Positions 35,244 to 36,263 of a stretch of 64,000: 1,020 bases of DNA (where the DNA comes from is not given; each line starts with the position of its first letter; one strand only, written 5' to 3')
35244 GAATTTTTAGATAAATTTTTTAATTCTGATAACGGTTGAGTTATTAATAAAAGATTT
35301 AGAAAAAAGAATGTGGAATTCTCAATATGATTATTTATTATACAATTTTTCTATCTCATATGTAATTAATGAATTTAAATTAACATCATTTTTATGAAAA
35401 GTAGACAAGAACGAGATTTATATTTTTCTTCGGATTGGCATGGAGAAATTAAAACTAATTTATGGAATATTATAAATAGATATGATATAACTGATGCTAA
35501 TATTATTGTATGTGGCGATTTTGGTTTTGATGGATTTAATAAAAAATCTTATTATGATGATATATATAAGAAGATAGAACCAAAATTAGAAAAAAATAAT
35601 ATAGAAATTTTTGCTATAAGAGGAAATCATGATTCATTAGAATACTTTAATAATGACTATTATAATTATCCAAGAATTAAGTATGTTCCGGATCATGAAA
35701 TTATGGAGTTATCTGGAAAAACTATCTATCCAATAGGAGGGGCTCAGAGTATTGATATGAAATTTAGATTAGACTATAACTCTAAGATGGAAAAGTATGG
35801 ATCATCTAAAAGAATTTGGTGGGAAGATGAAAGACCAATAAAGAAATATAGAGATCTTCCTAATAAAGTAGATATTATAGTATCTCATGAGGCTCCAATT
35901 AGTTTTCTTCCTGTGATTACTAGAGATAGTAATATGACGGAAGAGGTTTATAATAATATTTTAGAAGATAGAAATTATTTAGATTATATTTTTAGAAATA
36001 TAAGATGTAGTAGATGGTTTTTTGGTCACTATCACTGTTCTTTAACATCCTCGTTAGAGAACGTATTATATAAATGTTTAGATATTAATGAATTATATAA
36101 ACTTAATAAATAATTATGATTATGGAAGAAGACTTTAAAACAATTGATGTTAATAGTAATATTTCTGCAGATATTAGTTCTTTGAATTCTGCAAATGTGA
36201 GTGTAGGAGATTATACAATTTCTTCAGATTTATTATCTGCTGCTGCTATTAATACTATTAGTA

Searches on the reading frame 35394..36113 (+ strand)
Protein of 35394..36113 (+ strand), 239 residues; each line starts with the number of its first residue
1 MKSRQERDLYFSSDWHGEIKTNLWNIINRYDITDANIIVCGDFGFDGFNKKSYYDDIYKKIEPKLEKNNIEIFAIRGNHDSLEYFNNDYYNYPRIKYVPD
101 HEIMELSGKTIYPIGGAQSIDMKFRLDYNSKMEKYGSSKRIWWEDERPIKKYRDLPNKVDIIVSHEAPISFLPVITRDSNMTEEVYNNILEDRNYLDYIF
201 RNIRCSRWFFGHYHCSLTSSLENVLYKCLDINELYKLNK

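Call 13: search_protein_families(library=pfam, proteins=[window:35394-36113:+], max_evalue=0.01)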
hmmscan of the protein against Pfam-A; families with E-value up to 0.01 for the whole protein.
window:35394-36113:+ (239 aa): 2 families
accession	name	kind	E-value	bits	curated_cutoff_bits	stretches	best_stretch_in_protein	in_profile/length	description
PF00149.33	Metallophos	-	7.9e-13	49.7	21.5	1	11-215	5-190/191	Calcineurin-like phosphoesterase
PF12850.12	Metallophos_2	-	0.00051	20.5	27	1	12-121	6-91/154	Calcineurin-like phosphoesterase superfamily domain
